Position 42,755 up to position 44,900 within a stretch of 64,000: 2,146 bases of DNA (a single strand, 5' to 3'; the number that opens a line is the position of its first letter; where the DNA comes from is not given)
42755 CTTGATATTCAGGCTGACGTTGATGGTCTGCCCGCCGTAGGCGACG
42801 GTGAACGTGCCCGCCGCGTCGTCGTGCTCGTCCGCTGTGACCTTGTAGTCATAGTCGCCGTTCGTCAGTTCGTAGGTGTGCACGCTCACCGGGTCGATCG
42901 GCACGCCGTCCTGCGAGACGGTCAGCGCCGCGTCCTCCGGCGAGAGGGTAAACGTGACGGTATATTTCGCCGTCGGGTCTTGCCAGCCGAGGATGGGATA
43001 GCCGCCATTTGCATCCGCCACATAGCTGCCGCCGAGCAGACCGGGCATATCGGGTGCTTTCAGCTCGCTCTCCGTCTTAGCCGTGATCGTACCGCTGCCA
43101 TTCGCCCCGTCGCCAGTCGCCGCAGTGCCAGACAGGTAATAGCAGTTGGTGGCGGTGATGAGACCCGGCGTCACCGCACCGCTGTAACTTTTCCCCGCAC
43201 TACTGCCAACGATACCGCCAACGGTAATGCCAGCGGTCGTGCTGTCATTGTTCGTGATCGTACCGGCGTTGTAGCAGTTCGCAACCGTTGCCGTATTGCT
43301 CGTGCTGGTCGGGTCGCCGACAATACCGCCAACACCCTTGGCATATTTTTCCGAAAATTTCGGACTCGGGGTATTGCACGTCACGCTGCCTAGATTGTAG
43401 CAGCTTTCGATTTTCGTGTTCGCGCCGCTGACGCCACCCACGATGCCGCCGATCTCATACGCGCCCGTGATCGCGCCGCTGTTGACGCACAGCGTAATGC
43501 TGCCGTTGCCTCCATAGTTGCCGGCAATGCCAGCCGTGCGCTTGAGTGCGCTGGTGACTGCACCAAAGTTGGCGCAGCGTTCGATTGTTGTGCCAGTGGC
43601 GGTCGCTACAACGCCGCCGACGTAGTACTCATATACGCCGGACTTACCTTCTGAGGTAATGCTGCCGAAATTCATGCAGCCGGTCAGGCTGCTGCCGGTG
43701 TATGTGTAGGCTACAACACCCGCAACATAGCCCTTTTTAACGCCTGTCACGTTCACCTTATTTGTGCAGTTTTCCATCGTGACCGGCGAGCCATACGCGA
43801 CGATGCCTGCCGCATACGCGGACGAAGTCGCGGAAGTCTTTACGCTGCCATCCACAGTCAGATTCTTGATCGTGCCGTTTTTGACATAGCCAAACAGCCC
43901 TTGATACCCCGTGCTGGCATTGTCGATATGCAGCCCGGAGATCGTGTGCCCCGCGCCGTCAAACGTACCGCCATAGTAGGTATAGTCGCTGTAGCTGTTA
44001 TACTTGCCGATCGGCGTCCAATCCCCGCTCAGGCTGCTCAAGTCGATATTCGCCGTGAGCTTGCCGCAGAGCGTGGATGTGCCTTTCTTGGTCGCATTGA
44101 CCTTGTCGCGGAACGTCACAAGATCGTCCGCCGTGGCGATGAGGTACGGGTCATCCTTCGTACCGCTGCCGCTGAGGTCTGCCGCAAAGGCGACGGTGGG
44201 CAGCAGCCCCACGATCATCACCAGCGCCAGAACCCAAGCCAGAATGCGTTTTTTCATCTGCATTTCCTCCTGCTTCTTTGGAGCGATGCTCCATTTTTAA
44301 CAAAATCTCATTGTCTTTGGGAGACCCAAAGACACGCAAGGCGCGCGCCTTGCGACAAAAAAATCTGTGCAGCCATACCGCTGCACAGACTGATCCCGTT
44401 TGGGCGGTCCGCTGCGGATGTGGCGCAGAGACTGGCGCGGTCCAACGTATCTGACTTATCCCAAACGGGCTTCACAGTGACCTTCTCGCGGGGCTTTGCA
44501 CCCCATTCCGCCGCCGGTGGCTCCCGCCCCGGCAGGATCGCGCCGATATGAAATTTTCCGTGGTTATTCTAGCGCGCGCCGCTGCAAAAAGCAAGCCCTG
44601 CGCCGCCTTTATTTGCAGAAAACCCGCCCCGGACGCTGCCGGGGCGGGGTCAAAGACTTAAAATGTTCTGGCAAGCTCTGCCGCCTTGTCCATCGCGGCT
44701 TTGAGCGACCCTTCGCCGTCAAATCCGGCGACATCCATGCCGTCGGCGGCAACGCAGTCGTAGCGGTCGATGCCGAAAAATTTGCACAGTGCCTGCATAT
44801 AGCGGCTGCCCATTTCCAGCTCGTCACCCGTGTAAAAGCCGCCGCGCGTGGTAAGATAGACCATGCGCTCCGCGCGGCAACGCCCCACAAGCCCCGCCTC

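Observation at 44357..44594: Cobalamin-riboswitch-like leader with its own terminator in front of the giant surface-protein gene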

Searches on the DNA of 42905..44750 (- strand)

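Call 3: search_rna_families(source=window, start=44150, end=44750, threshold=evalue, max_evalue=10, show_alignments=6)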
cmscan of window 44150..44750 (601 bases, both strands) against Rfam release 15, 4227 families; matches with E-value up to 10: 7.
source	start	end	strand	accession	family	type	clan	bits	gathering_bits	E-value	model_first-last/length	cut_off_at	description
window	44616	44668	-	RF02871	ncS54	Gene; sRNA;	-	14.8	43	1.6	1-79/79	no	Burkholderia sRNA 54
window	44568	44668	+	RF02621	BSnc120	Gene; sRNA;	-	14.4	114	5.1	1-88/88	no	Brucella sRNA 120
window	44328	44458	-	RF01487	rliI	Gene; sRNA;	-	14.1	45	0.33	1-239/239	no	Listeria sRNA rliI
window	44469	44540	-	RF00233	Tymo_tRNA-like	Cis-reg;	-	14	40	2.6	1-84/84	no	Tymovirus/Pomovirus/Furovirus tRNA-like 3' UTR element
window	44287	44328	-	RF01727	SAM-SAH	Cis-reg; riboswitch;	-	12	40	6.1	1-49/49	no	SAM/SAH riboswitch aptamer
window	44624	44647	+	RF02357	RNaseP-T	Gene; ribozyme;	CL00002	10.8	60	7.4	1-208/208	no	RNaseP truncated form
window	44620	44654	-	RF02225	sX6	Gene; sRNA;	-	9.5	40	4.4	289-323/342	no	Proteobacterial sRNA sX6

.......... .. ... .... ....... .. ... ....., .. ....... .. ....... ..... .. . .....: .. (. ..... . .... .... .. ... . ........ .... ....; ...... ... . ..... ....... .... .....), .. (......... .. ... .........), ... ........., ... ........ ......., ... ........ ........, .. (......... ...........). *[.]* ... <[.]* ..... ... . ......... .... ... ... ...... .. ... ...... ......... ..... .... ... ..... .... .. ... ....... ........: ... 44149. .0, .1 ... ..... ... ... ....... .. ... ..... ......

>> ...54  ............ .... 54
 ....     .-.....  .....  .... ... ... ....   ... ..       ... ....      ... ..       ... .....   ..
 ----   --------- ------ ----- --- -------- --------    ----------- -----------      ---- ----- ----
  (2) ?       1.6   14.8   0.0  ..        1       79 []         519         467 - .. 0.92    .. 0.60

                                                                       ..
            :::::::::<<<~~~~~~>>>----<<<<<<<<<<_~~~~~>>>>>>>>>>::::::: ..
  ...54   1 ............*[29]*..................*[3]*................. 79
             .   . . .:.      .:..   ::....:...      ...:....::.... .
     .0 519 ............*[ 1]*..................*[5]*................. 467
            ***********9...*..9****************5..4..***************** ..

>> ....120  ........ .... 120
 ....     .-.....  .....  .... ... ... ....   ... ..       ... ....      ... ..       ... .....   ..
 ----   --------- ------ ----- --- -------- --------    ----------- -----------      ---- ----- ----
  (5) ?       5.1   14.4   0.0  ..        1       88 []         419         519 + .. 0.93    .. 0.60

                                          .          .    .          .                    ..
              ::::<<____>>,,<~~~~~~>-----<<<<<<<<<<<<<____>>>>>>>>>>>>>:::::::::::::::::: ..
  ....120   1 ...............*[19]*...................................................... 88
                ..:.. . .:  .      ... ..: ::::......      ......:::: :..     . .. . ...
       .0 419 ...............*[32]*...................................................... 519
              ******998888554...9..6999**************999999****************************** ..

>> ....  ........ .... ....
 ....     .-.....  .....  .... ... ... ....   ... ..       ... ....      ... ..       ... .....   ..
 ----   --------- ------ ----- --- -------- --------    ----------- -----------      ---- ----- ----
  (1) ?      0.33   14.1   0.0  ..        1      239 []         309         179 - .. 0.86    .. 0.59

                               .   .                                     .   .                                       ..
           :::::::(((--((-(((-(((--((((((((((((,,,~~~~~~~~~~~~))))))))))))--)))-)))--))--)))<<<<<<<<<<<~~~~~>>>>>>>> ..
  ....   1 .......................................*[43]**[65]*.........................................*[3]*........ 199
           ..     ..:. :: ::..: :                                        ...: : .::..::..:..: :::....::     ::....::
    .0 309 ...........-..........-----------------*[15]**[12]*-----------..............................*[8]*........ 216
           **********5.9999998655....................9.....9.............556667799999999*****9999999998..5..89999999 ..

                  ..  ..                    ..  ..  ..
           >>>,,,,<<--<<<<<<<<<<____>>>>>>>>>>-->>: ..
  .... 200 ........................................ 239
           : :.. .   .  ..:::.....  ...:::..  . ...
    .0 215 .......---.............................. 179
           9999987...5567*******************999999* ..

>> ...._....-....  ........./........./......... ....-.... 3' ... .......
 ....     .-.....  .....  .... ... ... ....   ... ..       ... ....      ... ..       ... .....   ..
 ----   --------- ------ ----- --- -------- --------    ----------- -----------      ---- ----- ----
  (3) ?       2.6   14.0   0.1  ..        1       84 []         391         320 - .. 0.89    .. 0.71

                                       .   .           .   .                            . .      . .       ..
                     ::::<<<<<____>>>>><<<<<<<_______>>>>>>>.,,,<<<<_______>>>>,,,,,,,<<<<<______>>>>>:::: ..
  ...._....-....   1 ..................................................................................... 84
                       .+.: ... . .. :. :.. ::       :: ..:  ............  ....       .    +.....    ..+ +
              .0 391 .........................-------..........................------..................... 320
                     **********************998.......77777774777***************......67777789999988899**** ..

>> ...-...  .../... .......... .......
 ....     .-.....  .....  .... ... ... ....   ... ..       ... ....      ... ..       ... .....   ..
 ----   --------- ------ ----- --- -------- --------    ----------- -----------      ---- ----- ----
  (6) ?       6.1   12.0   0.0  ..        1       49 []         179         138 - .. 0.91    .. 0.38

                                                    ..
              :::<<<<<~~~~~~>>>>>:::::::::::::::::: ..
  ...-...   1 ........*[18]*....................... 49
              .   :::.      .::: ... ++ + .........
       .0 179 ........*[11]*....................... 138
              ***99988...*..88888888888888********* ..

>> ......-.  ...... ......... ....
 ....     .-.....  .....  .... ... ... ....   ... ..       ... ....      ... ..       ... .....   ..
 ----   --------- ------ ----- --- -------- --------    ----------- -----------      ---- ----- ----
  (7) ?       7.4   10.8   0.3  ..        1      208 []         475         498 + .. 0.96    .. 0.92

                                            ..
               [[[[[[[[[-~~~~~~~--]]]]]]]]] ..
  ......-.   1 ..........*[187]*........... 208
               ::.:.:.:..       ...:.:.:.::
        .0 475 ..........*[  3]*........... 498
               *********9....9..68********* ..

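Call 19: search_rna_families(sources=[L012, L013, L011], threshold=gathering, show_alignments=3)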
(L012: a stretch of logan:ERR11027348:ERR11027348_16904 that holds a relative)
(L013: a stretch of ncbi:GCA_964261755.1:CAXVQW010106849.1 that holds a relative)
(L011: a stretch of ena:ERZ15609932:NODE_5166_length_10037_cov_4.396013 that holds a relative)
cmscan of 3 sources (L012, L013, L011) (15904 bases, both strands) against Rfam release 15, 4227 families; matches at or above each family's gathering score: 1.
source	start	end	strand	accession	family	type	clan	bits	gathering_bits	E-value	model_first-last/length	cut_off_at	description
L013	393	572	+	RF00174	Cobalamin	Cis-reg; riboswitch;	CL00101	34.8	31.5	9.7e-06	47-167/189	no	Cobalamin riboswitch aptamer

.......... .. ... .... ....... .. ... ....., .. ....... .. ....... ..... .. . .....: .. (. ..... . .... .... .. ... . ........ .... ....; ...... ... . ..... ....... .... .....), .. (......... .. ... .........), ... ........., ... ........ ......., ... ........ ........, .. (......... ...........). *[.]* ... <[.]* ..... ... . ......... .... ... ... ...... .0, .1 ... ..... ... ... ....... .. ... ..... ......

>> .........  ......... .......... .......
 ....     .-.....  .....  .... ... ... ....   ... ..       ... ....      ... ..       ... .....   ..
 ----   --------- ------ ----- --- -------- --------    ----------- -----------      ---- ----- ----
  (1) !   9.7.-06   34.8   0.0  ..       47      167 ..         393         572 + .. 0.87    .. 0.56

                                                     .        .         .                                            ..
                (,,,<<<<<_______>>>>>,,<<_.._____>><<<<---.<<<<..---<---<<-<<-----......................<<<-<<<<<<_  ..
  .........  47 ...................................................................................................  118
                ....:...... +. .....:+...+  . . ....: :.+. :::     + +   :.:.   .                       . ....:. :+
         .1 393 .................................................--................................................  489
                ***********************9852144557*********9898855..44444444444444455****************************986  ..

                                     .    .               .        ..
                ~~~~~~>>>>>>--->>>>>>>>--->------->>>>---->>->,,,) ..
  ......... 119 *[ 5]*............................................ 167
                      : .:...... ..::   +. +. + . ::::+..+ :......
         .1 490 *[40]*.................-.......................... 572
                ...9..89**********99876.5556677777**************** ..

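Call 20: search_rna_families(source=window, start=44425, end=44555, threshold=evalue, max_evalue=10, show_alignments=8)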
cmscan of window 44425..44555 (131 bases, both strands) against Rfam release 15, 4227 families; matches with E-value up to 10: 3.
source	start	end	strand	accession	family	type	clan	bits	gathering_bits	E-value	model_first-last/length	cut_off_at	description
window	44442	44517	-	RF01482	AdoCbl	Cis-reg; riboswitch;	CL00101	16.4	50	0.48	20-101/149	no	AdoCbl (Cobalamin/B12) riboswitch aptamer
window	44469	44540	-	RF00233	Tymo_tRNA-like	Cis-reg;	-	14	40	0.56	1-84/84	no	Tymovirus/Pomovirus/Furovirus tRNA-like 3' UTR element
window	44493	44555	+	RF01390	isrG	Gene; sRNA;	-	8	100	2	1-62/279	3'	isrG Hfq binding RNA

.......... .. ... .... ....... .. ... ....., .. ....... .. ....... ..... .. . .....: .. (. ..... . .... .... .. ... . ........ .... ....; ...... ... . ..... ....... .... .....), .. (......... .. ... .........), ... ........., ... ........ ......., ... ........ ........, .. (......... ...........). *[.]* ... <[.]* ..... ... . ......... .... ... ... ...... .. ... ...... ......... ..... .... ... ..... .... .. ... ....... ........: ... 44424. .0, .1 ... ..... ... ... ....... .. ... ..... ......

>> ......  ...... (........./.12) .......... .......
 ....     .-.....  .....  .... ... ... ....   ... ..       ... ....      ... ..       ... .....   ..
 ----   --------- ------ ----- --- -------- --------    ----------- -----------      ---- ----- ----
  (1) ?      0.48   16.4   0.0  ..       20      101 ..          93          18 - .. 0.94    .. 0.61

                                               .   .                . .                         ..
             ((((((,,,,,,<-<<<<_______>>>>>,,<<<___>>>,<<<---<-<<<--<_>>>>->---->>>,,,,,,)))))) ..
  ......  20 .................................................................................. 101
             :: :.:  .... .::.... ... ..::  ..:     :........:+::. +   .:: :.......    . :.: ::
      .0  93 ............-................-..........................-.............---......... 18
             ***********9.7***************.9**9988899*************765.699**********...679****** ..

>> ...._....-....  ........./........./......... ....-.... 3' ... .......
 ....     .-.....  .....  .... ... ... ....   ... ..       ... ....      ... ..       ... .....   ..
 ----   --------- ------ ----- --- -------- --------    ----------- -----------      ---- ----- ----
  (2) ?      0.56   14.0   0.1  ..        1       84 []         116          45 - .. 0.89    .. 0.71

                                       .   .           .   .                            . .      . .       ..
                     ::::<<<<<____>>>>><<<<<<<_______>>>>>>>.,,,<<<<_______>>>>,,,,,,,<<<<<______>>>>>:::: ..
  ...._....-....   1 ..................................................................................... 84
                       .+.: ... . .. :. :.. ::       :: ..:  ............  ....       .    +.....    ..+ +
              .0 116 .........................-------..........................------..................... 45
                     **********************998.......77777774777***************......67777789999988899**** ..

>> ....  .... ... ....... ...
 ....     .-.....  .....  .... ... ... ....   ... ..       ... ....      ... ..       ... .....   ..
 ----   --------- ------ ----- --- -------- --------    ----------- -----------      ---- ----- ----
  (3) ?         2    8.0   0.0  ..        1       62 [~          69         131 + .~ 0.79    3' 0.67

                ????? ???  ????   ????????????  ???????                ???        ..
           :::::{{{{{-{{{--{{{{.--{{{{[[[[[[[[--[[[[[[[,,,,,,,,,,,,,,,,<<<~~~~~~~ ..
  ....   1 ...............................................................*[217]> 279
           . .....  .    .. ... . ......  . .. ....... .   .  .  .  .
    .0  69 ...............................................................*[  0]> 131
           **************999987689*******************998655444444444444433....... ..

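Call 30: search_rna_families(sources=[L017, L018, L019, L020, L021, L022, L023, L024, L025, L026, L027, L028, L029, L030, L031, L032], threshold=gathering, show_alignments=0)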
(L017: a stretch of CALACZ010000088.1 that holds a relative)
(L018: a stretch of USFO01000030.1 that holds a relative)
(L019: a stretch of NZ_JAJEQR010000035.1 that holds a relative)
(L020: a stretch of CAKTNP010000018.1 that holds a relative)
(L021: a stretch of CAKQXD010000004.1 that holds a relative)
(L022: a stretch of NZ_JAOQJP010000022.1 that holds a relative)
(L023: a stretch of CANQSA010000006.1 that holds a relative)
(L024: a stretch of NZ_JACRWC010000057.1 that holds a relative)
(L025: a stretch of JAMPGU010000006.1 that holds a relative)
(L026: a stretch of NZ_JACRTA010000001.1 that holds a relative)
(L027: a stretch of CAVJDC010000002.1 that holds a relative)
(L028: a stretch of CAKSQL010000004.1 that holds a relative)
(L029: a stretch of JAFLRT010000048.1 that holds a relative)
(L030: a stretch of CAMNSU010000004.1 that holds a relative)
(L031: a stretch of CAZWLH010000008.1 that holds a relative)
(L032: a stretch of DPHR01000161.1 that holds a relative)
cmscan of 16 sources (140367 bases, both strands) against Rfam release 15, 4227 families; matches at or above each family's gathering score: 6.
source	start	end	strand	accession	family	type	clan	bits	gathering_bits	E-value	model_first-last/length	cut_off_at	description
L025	3561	3772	+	RF00174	Cobalamin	Cis-reg; riboswitch;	CL00101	88.5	31.5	3.5e-20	1-189/189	no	Cobalamin riboswitch aptamer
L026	1009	1109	+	RF00442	Guanidine-I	Cis-reg; riboswitch;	-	80.7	63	1.9e-12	1-107/107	no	Guanidine-I riboswitch aptamer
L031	1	164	+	RF00174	Cobalamin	Cis-reg; riboswitch;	CL00101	68.9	31.5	1.4e-14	38-189/189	5'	Cobalamin riboswitch aptamer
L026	1852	2098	+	RF00174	Cobalamin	Cis-reg; riboswitch;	CL00101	41.8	31.5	8.2e-07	1-189/189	no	Cobalamin riboswitch aptamer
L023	3720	3856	+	RF00174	Cobalamin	Cis-reg; riboswitch;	CL00101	40.7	31.5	1.7e-06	1-189/189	no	Cobalamin riboswitch aptamer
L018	448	658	+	RF00174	Cobalamin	Cis-reg; riboswitch;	CL00101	35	31.5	7.3e-05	1-189/189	no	Cobalamin riboswitch aptamer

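Call 61: build_rna_model(alignment_id=A5, structure=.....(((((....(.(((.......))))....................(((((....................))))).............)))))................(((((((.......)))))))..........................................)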
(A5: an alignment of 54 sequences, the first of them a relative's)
Model R1 built from alignment A5 (54 sequences, 177 columns); structure: as given.
model positions 134; base pairs 21; branch points 2; effective number of sequences 3.16; information 0.59 bits per position. Calibrated on 0.2 Mb of random sequence (short: E-values are rough).
structure used (alignment columns):
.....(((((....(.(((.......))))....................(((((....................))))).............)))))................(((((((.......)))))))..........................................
